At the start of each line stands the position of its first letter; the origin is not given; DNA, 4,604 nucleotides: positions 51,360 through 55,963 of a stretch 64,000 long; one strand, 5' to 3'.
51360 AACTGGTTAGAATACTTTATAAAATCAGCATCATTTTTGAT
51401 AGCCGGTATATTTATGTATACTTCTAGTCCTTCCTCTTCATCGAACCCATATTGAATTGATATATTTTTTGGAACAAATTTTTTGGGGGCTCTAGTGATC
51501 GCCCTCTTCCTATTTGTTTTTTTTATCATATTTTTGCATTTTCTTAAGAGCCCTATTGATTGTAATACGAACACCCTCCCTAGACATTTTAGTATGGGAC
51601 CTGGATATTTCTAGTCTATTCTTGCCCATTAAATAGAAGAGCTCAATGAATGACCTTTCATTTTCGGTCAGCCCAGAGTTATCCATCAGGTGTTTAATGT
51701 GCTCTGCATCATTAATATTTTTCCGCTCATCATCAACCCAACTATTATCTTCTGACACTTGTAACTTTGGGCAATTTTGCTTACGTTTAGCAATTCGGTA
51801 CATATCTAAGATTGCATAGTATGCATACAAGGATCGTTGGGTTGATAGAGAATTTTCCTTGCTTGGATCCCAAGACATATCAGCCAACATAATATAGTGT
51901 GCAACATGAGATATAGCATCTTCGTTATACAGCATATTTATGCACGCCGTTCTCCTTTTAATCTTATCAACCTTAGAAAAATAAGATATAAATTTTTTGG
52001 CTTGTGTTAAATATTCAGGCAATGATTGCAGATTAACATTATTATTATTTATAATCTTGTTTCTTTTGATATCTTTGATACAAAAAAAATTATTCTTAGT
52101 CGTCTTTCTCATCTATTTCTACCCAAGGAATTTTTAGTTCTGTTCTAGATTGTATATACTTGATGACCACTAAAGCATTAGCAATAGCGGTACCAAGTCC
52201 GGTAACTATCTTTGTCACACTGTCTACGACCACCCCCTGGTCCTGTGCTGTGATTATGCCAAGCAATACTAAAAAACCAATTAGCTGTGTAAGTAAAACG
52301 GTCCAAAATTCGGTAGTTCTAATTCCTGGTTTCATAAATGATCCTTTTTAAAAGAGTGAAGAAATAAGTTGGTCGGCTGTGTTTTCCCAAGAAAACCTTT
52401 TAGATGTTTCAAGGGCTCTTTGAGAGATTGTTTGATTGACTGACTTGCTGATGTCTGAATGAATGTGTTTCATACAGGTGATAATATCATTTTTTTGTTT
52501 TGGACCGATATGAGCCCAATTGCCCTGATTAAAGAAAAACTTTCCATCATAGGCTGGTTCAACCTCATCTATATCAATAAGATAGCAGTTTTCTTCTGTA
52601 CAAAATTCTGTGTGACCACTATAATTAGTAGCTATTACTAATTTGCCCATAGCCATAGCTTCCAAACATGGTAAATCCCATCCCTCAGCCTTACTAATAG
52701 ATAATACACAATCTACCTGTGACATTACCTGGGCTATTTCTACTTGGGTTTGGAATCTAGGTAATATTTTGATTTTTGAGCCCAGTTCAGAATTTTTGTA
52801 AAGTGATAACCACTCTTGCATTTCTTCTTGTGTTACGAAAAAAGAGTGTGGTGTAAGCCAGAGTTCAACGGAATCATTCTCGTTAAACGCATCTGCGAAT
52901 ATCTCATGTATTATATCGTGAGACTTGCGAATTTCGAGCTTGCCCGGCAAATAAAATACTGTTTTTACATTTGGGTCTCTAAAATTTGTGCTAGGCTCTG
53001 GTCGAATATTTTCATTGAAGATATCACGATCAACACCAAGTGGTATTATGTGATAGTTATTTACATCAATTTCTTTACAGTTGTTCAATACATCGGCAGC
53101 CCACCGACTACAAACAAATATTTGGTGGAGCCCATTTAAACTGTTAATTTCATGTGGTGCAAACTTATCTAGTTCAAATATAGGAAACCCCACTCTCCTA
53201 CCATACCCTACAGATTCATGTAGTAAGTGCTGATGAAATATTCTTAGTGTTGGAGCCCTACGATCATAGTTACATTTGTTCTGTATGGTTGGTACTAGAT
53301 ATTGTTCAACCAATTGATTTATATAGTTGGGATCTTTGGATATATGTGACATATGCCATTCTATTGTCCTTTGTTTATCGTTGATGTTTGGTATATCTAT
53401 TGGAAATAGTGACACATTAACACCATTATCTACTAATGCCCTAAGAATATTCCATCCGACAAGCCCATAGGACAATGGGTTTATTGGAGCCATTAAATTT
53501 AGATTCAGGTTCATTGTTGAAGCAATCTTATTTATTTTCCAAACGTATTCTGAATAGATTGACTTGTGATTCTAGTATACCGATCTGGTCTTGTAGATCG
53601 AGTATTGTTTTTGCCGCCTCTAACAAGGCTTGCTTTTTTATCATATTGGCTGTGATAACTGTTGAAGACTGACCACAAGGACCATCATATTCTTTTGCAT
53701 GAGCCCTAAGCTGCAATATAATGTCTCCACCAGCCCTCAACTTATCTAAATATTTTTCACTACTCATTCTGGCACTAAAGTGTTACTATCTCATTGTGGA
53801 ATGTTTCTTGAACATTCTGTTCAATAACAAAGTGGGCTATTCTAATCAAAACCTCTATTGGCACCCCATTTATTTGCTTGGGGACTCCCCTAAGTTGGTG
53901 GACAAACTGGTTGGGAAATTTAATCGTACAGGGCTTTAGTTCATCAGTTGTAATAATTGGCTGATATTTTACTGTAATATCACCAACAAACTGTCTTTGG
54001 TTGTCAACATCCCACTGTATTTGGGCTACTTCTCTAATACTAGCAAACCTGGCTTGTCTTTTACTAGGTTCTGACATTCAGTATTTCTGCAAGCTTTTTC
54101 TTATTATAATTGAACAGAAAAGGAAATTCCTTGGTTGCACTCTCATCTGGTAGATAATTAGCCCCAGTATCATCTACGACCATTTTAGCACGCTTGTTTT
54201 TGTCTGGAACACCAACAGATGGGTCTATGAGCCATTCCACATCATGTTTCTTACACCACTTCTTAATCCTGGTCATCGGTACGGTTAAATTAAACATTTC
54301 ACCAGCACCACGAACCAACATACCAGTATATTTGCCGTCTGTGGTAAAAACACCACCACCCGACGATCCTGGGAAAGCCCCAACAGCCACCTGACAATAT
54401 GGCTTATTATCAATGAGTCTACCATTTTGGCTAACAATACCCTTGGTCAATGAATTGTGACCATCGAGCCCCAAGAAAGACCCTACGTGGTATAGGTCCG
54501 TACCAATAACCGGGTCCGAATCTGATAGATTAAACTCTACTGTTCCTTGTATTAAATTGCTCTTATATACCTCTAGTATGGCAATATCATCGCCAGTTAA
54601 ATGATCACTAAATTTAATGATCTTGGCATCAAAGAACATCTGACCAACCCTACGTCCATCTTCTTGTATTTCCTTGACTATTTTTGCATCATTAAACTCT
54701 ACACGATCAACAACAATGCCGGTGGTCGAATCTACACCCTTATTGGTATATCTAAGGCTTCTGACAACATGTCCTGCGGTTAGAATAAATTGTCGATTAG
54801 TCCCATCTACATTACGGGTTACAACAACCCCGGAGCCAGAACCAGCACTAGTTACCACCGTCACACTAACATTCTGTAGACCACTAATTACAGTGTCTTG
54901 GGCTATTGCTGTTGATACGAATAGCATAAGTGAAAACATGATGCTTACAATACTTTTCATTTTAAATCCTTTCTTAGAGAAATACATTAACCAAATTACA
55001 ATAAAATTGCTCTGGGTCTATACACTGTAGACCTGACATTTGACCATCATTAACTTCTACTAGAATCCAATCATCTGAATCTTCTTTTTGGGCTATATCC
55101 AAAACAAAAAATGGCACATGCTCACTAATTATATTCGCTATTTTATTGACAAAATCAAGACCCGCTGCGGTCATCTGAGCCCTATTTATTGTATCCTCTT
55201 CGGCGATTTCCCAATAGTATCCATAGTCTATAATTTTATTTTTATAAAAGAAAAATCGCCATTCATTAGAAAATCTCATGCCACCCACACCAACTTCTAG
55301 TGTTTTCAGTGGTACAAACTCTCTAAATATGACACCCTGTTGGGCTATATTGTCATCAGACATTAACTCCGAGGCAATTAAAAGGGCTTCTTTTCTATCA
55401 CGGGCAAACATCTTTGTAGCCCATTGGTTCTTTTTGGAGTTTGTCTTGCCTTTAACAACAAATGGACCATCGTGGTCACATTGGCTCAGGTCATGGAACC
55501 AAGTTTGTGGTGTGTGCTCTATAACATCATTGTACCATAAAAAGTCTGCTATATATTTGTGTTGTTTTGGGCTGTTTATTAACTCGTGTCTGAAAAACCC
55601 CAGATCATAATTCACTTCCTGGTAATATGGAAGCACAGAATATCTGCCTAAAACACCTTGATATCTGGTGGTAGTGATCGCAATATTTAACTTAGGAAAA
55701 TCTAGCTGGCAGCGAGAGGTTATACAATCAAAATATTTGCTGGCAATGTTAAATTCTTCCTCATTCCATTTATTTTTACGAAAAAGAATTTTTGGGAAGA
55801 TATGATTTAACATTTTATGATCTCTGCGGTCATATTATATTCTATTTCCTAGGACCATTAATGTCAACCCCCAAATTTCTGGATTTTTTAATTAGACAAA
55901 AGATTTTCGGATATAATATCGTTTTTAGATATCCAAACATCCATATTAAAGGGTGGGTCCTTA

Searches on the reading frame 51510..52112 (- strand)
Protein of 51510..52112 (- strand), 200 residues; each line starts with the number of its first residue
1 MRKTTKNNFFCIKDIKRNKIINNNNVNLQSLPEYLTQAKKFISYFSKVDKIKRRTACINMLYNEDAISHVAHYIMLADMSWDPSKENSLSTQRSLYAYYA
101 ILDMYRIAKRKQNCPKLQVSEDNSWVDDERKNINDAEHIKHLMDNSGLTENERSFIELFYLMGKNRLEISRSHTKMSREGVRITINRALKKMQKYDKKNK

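Call 95: search_protein_families(library=pfam, proteins=[window:51510-52112:-], max_evalue=0.01)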
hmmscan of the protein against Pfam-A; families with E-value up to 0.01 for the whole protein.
window:51510-52112:- (200 aa): 1 family
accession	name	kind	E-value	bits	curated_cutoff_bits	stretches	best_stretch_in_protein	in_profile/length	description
PF04545.22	Sigma70_r4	-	0.0016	18.4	24.1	1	147-194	4-50/50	Sigma-70, region 4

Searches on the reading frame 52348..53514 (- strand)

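Call 95: search_protein_families(library=pfam, proteins=[window:52348-53514:-], max_evalue=0.01)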
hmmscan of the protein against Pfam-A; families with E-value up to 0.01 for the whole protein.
window:52348-53514:- (388 aa): 5 families
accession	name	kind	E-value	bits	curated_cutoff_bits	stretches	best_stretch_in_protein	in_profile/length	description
PF13692.12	Glyco_trans_1_4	-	2.3e-10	41.3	27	1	191-316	8-127/142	Glycosyl transferases group 1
PF00534.26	Glycos_transf_1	-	7.6e-10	39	26.4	1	185-313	16-140/172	Glycosyl transferases group 1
PF20706.3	GT4-conflict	-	0.00027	20.5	26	1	248-383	263-385/385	Family 4 Glycosyltransferase in conflict systems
PF13439.12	Glyco_transf_4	-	0.003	18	28.5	0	85-164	95-169/170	Glycosyltransferase Family 4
PF13524.12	Glyco_trans_1_2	-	0.0073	16.7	25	0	247-309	28-93/144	Glycosyl transferase-like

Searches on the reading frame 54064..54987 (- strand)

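Call 95: search_protein_families(library=pfam, proteins=[window:54064-54987:-], max_evalue=0.01)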
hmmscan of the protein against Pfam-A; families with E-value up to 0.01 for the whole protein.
window:54064-54987:- (307 aa): 2 families
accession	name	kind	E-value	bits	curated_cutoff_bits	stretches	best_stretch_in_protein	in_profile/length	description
PF13365.12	Trypsin_2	-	1.1e-15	59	27.6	1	51-223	1-144/144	Trypsin-like peptidase domain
PF00089.32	Trypsin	-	0.00027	21.3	20.6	1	64-229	33-200/220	Trypsin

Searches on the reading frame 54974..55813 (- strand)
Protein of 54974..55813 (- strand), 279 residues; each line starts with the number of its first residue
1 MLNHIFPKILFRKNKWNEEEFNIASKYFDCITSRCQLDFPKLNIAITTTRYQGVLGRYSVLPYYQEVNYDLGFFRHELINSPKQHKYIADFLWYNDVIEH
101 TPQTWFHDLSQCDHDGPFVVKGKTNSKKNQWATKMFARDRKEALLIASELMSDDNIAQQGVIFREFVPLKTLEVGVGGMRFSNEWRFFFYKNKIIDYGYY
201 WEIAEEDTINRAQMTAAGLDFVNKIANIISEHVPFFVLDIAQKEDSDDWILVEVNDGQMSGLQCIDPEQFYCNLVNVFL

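Call 95: search_protein_families(library=pfam, proteins=[window:54974-55813:-], max_evalue=0.01)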
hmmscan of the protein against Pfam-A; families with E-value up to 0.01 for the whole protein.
window:54974-55813:- (279 aa): 2 families
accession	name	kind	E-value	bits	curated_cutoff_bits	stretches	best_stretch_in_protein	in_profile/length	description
PF14243.11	R2K_3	-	1.5e-23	84.3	26.3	1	115-273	6-168/169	ATP-grasp domain, R2K clade family 3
PF18299.6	R2K_2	-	3.4e-15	56.6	26.2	1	132-271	21-145/147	ATP-grasp domain, R2K clade family 2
